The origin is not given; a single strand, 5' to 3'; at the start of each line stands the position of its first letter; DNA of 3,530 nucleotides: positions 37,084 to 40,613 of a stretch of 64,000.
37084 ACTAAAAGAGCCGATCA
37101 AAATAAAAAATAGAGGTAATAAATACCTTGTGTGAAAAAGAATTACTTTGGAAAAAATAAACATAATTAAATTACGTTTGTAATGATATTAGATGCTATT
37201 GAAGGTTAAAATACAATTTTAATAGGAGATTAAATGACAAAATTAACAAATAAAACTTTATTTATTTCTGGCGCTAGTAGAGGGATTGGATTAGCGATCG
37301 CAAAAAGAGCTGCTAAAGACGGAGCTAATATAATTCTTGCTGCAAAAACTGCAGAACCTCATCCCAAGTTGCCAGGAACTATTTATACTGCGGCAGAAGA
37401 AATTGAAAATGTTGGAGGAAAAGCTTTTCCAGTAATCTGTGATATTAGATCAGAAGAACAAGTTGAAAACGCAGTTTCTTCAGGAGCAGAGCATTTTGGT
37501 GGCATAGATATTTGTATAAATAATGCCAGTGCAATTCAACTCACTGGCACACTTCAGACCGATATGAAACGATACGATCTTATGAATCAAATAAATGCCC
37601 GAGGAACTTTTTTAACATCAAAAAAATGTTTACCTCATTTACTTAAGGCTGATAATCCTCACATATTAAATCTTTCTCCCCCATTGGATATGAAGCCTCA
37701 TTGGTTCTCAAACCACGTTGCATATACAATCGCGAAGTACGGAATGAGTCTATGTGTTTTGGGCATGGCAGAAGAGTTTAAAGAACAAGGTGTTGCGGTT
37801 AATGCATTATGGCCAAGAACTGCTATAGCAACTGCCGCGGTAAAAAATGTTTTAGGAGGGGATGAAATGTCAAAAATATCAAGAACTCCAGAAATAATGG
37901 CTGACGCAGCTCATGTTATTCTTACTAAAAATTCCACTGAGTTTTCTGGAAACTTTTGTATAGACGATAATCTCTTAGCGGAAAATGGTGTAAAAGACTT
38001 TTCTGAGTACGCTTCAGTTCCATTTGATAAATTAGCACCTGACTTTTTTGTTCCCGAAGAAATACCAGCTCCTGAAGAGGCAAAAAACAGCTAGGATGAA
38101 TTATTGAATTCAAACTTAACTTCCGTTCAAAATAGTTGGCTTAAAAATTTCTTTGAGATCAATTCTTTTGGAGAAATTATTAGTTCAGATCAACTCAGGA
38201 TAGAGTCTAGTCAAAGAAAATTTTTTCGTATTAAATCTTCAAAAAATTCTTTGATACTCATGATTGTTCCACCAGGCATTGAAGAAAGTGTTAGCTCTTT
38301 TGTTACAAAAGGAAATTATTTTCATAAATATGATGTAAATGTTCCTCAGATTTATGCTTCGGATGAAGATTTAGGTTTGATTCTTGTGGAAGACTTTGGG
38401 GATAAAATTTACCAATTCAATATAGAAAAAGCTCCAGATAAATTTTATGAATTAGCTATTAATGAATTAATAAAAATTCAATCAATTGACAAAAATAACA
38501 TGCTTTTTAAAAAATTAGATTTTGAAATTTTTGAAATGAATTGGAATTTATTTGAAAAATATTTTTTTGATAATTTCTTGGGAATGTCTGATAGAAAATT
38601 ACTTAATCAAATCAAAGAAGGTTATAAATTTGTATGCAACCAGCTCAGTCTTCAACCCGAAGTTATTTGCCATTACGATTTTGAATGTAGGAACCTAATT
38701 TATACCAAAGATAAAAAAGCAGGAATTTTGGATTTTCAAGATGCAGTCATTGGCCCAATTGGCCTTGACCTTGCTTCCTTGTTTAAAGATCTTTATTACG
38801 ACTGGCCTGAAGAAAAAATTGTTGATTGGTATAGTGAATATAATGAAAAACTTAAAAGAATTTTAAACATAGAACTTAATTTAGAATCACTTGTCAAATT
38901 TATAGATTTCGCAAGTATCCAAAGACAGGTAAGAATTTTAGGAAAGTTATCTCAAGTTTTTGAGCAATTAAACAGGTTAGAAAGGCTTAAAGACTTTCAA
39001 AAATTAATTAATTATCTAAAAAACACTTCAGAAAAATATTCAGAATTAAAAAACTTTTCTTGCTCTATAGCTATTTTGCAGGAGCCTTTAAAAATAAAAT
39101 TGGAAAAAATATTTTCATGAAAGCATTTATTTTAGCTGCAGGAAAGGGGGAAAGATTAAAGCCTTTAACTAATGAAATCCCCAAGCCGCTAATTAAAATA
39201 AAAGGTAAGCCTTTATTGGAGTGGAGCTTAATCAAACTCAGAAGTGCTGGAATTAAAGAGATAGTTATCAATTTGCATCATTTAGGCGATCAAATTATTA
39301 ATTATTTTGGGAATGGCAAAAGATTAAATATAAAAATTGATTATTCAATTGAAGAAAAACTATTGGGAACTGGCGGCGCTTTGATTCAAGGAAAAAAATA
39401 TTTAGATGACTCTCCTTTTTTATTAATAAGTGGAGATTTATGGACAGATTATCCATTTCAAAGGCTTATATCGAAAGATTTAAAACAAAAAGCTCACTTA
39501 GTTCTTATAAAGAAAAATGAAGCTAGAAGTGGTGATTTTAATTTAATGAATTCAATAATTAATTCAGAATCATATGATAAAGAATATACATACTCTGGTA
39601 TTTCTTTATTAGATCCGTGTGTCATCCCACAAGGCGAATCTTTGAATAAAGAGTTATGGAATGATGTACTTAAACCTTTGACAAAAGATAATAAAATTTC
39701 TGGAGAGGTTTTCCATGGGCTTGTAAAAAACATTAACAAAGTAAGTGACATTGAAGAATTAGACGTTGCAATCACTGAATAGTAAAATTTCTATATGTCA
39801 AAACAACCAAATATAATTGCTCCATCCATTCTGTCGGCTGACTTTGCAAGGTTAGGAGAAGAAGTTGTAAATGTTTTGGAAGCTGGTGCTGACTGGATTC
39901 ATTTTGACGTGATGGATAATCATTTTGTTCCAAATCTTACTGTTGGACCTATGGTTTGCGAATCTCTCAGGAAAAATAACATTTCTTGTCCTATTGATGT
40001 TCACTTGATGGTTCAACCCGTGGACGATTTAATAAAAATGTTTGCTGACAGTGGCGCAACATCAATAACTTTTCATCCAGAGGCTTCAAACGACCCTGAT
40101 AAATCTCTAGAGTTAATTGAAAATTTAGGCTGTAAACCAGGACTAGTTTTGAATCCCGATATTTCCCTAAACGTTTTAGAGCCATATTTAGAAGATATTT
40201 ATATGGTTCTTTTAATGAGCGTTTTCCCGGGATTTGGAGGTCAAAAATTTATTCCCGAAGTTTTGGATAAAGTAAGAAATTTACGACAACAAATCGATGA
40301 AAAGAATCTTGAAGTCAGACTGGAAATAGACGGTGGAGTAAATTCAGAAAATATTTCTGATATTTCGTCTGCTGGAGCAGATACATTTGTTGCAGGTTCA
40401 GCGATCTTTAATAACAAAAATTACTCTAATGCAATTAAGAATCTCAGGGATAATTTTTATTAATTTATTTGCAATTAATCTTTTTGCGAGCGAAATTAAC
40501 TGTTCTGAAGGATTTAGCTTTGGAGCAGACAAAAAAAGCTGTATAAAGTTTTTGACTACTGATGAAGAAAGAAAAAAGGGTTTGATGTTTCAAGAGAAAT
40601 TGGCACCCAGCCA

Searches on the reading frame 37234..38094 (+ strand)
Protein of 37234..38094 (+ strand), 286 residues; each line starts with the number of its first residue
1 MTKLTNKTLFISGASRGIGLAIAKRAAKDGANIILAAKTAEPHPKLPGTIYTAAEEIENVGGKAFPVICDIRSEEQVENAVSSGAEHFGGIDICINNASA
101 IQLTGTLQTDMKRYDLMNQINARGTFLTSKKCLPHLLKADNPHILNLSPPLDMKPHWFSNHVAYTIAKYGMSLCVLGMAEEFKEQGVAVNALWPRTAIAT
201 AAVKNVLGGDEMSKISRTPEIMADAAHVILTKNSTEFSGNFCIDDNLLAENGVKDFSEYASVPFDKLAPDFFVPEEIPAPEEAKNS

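Call 67: search_protein_families(library=pfam, proteins=[window:37234-38094:+], max_evalue=0.01)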
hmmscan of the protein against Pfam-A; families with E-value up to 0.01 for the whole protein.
window:37234-38094:+ (286 aa): 3 families
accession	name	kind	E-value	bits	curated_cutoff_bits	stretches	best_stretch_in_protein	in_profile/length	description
PF00106.31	adh_short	-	3.9e-31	108.5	26.6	1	7-204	1-188/195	short chain dehydrogenase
PF13561.12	adh_short_C2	-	6.6e-29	101.6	27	1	13-217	1-195/236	Enoyl-(Acyl carrier protein) reductase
PF08659.16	KR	-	3.9e-05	24.1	22.6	1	9-115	3-106/180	KR domain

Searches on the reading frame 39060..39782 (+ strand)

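Call 67: search_protein_families(library=pfam, proteins=[window:39060-39782:+], max_evalue=0.01)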
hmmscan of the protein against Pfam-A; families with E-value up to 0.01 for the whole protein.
window:39060-39782:+ (240 aa): 3 families
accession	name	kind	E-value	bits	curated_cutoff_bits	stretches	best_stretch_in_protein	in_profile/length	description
PF00483.29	NTP_transferase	-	1.9e-23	83.8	21.2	1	21-150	1-137/245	Nucleotidyl transferase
PF12804.13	NTP_transf_3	-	2.4e-10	41.2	27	1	22-127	1-96/160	MobA-like NTP transferase domain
PF01128.25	IspD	-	4.4e-05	23.8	27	1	21-74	2-53/221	2-C-methyl-D-erythritol 4-phosphate cytidylyltransferase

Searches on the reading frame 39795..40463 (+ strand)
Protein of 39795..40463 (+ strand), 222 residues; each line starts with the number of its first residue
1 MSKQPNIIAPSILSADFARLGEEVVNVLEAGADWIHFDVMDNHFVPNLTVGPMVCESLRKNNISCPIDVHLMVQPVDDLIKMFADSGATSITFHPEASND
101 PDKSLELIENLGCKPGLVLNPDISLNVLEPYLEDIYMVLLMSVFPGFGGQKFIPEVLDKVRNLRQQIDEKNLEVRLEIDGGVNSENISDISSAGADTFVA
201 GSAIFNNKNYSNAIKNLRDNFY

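Call 67: search_protein_families(library=pfam, proteins=[window:39795-40463:+], max_evalue=0.01)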
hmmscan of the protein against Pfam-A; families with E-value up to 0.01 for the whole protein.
window:39795-40463:+ (222 aa): 3 families
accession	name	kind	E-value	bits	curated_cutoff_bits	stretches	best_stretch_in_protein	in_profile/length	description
PF00834.25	Ribul_P_3_epim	-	9.7e-81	270.3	21.1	1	8-205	2-198/198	Ribulose-phosphate 3 epimerase family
PF01729.25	QRPTase_C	-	7.3e-06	26.3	23.1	1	158-204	112-158/169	Quinolinate phosphoribosyl transferase, C-terminal domain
PF00977.27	His_biosynth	-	0.003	17.5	23.6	0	170-212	70-113/228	Histidine biosynthesis protein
